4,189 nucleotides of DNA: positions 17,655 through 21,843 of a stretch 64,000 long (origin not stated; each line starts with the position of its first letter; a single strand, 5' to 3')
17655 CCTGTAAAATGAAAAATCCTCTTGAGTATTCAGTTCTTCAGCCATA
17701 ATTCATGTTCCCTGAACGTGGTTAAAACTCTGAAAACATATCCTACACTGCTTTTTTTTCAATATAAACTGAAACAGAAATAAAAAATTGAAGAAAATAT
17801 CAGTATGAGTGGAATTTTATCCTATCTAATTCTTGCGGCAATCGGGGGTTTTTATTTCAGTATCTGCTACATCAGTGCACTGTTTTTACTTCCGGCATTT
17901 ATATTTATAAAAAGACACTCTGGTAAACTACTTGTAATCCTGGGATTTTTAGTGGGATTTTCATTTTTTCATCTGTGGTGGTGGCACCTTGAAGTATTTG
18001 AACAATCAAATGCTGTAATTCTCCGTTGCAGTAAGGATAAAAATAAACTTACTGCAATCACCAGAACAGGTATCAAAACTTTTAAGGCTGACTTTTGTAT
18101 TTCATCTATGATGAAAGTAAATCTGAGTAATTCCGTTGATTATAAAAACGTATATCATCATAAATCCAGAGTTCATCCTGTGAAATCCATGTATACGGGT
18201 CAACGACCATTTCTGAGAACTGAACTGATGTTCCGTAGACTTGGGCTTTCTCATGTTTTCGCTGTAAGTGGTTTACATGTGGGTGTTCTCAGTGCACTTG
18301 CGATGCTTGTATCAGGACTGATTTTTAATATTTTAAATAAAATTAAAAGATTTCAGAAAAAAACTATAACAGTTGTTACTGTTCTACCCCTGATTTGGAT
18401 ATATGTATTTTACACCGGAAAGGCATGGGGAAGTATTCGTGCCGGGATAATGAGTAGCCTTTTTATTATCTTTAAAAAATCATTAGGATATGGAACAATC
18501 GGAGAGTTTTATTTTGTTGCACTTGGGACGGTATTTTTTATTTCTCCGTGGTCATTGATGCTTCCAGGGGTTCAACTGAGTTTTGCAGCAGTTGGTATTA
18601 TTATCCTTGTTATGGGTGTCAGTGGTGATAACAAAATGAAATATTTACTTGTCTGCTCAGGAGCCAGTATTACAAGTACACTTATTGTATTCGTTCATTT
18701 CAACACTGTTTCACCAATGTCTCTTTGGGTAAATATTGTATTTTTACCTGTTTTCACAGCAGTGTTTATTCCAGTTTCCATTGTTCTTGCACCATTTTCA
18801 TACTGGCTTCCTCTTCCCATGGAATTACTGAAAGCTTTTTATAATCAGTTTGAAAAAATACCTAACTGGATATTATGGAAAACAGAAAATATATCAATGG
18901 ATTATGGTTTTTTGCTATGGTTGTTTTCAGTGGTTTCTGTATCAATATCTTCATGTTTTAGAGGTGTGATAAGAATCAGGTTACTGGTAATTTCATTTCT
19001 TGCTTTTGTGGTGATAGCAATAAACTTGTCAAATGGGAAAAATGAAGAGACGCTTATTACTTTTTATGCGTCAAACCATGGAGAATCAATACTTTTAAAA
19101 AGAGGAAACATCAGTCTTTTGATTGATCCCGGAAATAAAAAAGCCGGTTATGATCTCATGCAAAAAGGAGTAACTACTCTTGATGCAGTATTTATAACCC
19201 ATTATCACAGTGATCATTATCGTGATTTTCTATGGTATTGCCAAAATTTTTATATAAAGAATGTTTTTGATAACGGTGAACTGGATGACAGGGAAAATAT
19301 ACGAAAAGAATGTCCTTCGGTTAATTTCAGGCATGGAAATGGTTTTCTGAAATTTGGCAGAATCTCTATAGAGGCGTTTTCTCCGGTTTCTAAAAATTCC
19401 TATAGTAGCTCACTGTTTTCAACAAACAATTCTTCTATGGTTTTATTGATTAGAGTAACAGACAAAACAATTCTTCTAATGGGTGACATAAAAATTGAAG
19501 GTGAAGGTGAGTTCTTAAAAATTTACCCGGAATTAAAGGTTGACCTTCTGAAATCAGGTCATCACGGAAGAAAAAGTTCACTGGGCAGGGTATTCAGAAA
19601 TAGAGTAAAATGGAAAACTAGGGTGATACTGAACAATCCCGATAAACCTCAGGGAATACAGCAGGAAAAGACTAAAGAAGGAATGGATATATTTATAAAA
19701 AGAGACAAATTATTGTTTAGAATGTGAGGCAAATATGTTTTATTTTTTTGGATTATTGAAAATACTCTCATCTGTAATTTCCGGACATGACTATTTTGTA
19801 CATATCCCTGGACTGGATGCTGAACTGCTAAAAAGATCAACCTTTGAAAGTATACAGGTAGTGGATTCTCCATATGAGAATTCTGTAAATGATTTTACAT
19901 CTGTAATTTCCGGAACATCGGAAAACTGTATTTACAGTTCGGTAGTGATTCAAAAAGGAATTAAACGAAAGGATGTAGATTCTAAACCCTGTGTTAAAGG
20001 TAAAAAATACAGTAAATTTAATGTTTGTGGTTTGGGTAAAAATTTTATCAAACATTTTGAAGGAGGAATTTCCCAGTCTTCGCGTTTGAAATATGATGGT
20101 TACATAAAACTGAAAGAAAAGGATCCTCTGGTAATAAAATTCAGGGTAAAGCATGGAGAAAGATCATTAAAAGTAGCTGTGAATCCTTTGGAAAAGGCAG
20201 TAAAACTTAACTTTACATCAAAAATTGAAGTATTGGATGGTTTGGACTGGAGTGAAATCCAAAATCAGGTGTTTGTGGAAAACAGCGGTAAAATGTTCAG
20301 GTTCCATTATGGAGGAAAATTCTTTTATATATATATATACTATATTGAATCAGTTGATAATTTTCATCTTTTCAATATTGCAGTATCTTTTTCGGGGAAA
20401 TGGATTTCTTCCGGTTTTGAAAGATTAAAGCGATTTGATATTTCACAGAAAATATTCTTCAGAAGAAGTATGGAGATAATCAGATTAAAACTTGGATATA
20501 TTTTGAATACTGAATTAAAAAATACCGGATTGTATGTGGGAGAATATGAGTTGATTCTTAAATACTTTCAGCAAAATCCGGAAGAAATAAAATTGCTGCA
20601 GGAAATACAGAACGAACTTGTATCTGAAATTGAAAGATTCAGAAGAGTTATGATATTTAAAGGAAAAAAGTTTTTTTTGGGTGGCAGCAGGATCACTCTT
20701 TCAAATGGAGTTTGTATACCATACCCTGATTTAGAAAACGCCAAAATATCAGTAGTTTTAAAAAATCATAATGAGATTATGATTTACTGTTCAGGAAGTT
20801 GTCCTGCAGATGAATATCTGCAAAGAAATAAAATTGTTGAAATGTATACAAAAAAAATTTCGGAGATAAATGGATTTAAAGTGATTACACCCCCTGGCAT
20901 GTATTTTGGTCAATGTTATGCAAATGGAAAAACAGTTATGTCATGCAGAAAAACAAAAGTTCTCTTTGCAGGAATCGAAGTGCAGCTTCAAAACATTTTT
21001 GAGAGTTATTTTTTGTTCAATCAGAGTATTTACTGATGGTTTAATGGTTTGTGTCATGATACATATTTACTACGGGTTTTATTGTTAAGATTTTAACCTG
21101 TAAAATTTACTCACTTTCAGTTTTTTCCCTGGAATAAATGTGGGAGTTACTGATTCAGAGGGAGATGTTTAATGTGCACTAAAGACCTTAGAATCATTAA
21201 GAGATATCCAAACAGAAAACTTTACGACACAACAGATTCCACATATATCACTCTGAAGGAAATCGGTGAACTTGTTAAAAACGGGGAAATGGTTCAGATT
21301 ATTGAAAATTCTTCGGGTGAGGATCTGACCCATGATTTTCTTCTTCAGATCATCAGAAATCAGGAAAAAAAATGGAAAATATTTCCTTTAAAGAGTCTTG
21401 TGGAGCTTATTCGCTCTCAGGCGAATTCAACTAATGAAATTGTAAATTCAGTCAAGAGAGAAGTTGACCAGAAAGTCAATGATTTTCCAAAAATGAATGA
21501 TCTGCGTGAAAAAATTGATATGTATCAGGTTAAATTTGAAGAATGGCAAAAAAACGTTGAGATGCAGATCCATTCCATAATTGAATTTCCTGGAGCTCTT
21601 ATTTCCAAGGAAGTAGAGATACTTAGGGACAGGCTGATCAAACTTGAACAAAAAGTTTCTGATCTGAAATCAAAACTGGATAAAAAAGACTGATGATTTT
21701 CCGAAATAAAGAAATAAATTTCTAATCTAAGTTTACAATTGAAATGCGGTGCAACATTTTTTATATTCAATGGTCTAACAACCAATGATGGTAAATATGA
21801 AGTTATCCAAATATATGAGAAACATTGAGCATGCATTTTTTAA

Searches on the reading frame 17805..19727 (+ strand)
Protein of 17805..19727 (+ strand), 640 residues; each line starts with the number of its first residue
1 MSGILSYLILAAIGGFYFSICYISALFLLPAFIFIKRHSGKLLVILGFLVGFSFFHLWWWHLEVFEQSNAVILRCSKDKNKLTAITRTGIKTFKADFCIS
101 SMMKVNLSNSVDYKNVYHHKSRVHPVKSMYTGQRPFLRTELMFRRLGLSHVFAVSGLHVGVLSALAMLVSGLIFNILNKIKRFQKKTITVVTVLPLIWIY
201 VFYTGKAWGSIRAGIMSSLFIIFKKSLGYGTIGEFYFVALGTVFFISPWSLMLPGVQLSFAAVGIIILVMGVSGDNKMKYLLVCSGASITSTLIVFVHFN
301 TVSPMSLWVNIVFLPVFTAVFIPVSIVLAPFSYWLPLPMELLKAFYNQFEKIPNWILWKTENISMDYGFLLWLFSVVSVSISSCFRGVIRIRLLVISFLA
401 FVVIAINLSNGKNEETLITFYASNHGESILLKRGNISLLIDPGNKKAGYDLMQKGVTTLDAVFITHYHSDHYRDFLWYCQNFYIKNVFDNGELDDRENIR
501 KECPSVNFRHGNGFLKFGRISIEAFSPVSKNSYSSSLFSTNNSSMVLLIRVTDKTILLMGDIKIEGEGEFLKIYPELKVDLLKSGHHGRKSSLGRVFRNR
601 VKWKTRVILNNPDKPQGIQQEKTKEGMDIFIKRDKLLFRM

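Call 8: search_protein_families(library=pfam, proteins=[window:17805-19727:+], max_evalue=0.001)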
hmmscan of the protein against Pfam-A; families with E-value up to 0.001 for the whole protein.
window:17805-19727:+ (640 aa): 3 families
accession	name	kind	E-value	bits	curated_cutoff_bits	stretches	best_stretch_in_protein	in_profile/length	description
PF03772.21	Competence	-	3.9e-28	99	23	1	137-346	9-222/270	Competence protein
PF00753.33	Lactamase_B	-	1.2e-08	35.6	22.7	1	428-484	8-69/196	Metallo-beta-lactamase superfamily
PF13483.12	Lactamase_B_3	-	0.00019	21.9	24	1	427-475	8-53/160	Beta-lactamase superfamily domain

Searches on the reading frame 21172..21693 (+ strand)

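Call 55: search_protein_families(library=pfam, proteins=[window:21172-21693:+], max_evalue=0.0001)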
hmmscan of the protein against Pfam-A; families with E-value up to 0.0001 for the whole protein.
window:21172-21693:+ (173 aa): 1 family
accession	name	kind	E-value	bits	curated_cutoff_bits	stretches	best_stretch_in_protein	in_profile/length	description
PF07879.16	PHB_acc_N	-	5.1e-25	87.8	25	1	8-67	1-60/61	PHB/PHA accumulation regulator DNA-binding domain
